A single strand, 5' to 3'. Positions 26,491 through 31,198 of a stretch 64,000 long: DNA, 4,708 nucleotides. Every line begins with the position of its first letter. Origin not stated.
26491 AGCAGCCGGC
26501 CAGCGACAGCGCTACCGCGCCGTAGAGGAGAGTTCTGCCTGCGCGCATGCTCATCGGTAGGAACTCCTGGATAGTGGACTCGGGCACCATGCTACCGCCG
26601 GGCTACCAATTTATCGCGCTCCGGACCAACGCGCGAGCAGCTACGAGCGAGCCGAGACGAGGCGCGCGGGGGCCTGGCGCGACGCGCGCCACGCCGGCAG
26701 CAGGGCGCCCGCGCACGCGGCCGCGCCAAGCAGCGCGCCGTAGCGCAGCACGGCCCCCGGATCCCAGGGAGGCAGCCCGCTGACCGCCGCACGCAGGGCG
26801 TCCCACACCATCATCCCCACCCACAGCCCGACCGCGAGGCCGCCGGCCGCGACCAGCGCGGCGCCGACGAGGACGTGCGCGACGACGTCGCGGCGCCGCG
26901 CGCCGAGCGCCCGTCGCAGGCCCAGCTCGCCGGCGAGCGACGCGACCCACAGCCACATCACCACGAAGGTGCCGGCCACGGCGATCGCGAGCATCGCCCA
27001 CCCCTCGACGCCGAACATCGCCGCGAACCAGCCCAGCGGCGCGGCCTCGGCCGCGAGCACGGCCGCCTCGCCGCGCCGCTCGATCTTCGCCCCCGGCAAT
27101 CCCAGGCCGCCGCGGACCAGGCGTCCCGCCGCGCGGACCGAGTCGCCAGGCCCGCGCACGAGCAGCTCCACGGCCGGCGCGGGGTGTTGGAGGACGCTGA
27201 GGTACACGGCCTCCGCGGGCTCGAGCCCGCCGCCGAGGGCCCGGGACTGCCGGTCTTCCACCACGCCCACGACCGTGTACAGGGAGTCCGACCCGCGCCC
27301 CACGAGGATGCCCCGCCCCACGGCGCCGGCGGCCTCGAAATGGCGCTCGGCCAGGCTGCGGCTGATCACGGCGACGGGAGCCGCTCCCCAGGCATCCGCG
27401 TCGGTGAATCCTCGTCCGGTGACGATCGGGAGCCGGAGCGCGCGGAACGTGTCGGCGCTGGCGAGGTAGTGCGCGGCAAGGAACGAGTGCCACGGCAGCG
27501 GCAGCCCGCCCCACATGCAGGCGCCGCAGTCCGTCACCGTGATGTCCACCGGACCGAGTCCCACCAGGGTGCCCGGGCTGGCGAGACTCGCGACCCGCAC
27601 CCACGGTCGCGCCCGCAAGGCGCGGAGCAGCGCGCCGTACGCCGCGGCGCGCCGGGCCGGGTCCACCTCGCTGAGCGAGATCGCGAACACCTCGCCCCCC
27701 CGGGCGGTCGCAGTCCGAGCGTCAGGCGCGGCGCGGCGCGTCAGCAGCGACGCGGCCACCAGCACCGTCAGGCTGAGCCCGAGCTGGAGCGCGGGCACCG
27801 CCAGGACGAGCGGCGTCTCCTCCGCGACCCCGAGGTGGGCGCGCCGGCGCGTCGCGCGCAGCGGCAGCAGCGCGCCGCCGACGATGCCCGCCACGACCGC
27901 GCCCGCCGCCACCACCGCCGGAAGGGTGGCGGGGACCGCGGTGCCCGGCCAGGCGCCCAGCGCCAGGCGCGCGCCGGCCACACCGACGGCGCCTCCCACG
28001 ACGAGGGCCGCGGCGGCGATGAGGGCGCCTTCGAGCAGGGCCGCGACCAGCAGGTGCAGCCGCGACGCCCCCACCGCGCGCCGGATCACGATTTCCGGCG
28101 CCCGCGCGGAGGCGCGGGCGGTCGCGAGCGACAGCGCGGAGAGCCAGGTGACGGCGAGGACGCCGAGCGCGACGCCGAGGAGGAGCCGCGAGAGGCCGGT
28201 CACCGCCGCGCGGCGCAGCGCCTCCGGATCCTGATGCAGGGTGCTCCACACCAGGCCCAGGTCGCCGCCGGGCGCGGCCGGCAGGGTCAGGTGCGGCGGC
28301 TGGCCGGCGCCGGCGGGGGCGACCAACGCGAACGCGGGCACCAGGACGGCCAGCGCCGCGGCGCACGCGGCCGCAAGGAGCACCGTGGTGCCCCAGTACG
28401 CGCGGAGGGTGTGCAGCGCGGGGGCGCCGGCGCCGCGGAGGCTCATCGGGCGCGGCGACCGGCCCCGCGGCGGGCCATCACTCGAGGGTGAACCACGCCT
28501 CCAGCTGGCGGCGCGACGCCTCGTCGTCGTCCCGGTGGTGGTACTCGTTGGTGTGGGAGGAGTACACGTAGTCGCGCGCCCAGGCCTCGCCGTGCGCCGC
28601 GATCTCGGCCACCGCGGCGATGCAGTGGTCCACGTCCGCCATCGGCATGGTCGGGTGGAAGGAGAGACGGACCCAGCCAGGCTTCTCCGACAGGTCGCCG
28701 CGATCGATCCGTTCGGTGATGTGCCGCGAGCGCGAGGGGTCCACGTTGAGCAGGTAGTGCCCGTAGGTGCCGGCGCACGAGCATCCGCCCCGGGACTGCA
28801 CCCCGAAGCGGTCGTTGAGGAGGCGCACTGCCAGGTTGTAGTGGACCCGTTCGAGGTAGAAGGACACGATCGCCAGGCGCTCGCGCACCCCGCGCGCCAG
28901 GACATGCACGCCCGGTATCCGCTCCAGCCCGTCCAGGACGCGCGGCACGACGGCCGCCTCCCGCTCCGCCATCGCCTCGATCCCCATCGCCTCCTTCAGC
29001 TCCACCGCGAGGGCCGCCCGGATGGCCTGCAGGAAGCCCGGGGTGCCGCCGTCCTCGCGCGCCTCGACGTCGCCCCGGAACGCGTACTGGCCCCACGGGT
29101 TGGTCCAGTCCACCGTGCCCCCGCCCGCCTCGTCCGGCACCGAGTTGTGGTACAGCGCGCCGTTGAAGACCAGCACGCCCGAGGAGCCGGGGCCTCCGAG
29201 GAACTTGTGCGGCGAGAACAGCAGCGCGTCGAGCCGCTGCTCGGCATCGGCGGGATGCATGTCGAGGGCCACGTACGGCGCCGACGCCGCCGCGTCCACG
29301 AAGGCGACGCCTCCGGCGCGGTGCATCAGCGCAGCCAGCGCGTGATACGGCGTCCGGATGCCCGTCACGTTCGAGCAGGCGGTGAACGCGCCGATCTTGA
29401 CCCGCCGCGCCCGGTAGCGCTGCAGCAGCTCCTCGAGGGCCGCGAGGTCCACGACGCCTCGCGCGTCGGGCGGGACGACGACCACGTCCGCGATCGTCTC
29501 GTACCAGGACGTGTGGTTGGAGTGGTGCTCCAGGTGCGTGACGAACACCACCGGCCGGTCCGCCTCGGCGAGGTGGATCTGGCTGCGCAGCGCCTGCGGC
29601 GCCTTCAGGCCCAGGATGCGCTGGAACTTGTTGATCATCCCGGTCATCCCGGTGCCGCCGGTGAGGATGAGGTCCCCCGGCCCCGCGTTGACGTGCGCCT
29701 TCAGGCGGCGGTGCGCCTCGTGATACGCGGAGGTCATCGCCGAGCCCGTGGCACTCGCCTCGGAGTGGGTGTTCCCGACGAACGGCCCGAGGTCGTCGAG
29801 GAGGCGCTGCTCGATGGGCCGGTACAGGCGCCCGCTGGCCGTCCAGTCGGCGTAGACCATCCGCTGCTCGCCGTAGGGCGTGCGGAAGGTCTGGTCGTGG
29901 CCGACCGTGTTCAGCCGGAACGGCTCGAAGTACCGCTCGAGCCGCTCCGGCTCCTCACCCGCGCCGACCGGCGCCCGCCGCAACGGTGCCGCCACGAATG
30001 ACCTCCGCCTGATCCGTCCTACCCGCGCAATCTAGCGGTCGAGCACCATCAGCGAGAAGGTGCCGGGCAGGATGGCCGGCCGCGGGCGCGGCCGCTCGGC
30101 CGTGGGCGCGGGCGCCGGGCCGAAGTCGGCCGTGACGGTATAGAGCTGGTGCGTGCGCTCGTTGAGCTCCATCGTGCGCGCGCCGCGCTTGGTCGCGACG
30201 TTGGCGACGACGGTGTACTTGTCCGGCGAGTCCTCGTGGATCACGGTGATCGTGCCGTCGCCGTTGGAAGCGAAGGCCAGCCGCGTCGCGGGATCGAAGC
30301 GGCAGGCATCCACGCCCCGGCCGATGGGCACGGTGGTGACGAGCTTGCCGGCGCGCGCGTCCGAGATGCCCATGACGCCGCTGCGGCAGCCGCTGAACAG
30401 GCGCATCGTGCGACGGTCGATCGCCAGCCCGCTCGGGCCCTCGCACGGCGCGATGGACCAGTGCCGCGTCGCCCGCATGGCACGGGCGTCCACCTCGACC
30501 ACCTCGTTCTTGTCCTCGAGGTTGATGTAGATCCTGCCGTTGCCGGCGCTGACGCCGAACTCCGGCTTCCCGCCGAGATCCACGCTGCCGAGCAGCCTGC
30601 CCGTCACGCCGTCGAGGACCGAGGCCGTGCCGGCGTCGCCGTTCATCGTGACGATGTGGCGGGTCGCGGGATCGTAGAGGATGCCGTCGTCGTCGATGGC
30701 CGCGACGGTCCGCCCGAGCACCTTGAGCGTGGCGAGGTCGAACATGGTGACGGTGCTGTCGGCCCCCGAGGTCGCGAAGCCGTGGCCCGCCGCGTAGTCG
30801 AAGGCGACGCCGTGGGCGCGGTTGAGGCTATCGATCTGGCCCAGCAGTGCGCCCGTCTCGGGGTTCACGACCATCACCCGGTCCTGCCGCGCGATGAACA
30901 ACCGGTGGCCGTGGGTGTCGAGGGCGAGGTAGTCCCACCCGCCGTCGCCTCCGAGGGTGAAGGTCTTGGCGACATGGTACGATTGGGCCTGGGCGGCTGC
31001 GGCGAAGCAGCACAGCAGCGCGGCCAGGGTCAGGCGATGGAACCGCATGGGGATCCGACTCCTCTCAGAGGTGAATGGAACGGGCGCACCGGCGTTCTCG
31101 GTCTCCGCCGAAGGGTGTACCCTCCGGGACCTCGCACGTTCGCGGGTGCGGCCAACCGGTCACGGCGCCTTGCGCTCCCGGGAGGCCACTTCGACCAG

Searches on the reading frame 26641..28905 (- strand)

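Call 49: search_protein_families(library=pfam, proteins=[window:26641-28905:-], max_evalue=0.000001)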
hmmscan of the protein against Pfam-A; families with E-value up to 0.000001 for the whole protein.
window:26641-28905:- (754 aa): 2 families
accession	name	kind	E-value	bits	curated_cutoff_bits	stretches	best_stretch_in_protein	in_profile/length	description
PF02687.27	FtsX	-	4.1e-16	59.6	25.5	2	636-745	5-119/120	FtsX-like permease C-terminal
PF12704.14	MacB_PCD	-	8.8e-12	46.2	27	1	482-570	93-172/207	MacB-like periplasmic core domain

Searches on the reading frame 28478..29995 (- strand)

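Call 49: search_protein_families(library=pfam, proteins=[window:28478-29995:-], max_evalue=0.000001)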
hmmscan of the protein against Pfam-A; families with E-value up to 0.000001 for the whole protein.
window:28478-29995:- (505 aa): 1 family
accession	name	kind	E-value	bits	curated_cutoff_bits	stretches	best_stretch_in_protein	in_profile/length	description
PF00266.25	Aminotran_5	-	6.6e-41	140.9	21.5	1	47-456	1-369/371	Aminotransferase class-V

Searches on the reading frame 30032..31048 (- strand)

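Call 49: search_protein_families(library=pfam, proteins=[window:30032-31048:-], max_evalue=0.000001)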
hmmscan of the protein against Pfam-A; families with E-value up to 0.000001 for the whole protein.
window:30032-31048:- (338 aa): 0 families

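Call 63: search_protein_families(library=pfam, proteins=[window:30032-31048:-], max_evalue=0.0001)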
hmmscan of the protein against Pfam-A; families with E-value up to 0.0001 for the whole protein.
window:30032-31048:- (338 aa): 2 families
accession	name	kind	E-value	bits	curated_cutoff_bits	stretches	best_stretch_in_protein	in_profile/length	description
PF25174.1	Beta-prop_THOC3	-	1.6e-06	27.8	305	0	207-307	93-191/272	THOC3 beta-propeller domain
PF23414.1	Beta-prop_EML_2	-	6.7e-05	22.8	90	0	207-280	3-76/266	Echinoderm microtubule-associated protein second beta-propeller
